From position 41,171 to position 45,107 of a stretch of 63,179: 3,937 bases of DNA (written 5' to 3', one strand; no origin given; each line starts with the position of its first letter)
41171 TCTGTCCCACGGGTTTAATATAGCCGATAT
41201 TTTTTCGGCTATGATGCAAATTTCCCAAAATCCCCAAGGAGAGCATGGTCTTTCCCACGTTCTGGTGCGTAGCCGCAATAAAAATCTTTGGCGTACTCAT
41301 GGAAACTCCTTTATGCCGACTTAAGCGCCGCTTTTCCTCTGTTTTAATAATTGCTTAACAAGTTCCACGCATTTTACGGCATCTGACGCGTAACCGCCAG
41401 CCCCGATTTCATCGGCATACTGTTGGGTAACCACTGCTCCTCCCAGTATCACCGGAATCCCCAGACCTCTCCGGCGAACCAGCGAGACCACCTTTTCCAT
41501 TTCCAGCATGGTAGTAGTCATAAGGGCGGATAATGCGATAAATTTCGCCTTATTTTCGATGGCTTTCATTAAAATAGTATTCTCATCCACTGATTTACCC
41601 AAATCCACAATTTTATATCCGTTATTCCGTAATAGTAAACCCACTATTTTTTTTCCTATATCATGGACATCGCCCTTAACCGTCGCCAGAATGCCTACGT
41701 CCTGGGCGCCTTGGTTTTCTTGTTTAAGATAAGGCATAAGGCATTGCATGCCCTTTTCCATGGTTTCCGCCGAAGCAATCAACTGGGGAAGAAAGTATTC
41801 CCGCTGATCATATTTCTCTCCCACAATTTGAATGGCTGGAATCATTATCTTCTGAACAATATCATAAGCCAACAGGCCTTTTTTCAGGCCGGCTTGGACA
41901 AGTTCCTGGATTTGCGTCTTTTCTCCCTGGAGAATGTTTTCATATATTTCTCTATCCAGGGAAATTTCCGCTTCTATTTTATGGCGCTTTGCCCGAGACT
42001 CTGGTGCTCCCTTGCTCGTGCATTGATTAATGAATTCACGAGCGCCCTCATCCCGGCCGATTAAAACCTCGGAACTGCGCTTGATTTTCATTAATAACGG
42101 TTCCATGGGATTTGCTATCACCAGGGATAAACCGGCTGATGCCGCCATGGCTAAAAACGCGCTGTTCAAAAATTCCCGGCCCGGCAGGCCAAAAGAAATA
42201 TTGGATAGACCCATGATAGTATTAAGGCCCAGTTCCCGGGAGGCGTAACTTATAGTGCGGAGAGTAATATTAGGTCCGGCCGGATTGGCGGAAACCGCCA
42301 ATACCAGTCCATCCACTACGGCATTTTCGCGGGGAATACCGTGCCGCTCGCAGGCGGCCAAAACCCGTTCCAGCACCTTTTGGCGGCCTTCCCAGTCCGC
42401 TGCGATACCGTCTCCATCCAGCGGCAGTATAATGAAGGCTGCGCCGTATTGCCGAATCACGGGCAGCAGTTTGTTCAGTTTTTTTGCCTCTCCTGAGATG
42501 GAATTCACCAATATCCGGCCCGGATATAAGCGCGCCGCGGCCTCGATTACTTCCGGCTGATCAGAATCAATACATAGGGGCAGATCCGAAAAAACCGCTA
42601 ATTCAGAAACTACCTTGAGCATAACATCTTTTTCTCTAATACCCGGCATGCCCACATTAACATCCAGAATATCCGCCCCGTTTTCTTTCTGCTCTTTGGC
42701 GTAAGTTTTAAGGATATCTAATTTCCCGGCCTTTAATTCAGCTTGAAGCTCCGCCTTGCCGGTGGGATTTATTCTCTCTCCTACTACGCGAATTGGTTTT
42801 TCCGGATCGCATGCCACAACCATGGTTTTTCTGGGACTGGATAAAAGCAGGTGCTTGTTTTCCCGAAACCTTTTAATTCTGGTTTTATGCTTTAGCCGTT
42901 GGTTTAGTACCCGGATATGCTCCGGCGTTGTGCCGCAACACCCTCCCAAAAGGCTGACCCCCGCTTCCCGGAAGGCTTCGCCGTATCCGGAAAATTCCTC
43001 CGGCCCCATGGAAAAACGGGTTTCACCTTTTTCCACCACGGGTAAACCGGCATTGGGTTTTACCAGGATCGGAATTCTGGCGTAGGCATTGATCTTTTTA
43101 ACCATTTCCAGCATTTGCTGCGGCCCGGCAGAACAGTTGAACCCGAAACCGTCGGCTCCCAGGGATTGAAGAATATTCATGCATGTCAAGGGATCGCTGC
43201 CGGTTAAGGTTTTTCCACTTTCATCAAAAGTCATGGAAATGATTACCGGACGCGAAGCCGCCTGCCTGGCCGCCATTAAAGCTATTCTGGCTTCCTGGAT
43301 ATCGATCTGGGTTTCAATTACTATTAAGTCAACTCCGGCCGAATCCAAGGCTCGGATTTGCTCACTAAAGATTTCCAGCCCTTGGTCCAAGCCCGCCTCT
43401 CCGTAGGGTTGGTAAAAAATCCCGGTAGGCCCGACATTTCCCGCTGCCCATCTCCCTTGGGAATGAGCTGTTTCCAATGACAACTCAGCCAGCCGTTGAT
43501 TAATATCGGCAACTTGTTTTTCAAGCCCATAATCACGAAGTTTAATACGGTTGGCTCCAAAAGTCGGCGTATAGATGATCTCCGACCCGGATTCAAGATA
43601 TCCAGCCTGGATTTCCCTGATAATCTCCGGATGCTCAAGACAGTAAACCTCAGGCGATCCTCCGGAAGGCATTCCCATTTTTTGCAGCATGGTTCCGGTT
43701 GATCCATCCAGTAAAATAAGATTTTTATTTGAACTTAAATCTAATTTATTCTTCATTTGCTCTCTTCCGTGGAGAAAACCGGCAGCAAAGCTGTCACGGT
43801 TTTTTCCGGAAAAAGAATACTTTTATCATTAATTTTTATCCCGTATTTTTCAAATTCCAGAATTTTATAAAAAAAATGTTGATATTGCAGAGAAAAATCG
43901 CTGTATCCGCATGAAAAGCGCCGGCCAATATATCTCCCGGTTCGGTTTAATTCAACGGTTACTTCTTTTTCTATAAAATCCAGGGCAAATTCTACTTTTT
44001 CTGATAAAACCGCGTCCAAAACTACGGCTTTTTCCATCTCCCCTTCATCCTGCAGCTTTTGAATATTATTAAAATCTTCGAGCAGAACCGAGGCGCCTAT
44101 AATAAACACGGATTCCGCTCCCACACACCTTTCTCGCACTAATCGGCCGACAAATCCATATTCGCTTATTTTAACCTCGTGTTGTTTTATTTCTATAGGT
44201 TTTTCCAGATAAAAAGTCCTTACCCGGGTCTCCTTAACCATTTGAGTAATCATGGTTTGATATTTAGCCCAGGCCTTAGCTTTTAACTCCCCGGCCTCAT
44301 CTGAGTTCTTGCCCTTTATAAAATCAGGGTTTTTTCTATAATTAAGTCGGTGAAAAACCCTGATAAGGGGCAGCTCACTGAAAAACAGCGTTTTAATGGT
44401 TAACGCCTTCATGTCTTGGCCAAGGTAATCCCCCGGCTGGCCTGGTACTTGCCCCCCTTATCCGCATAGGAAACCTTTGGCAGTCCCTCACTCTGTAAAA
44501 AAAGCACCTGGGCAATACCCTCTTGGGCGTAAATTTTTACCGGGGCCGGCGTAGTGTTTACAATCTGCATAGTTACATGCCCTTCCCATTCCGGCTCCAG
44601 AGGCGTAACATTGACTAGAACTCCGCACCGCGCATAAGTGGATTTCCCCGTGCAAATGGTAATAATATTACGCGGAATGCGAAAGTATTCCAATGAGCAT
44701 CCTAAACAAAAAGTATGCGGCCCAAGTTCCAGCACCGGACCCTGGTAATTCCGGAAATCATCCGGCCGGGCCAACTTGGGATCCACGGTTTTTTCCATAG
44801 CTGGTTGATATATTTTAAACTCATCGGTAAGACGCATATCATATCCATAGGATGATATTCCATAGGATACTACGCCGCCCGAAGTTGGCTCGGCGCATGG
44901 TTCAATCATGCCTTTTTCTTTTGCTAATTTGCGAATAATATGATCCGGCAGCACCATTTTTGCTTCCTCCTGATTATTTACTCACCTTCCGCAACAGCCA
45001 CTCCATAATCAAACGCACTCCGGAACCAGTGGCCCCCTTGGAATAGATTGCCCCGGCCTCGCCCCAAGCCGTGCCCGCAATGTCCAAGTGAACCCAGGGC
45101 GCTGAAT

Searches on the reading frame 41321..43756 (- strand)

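Call 23: search_protein_families(library=pfam, proteins=[window:41321-43756:-], max_evalue=0.00001)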
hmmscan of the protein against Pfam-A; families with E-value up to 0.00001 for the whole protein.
window:41321-43756:- (811 aa): 4 families
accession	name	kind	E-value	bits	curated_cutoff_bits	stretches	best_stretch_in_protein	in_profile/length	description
PF02574.22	S-methyl_trans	-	3.8e-70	237.4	22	1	15-287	2-282/283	Homocysteine S-methyltransferase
PF00809.28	Pterin_bind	-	1.8e-23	83.9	25.5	1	327-547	2-242/244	Pterin binding enzyme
PF02310.24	B12-binding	-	3.3e-23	82.3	32.1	1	689-794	4-117/121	B12 binding domain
PF02607.22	B12-binding_2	-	1.4e-17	64.1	23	1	602-673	3-73/74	B12 binding domain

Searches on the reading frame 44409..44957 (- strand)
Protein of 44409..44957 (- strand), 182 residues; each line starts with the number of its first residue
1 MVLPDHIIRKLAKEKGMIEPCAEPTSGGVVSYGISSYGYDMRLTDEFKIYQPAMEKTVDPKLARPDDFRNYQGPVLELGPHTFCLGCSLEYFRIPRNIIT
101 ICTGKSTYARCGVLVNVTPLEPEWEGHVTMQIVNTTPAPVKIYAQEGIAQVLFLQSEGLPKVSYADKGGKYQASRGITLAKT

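Call 84: search_protein_families(library=pfam, proteins=[window:44409-44957:-], max_evalue=0.00001)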
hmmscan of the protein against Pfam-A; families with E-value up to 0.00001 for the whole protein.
window:44409-44957:- (182 aa): 1 family
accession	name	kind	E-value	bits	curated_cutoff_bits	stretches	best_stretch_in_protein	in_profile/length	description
PF22769.1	DCD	-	2.8e-27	96.2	27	1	2-155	1-152/153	dCTP deaminase-like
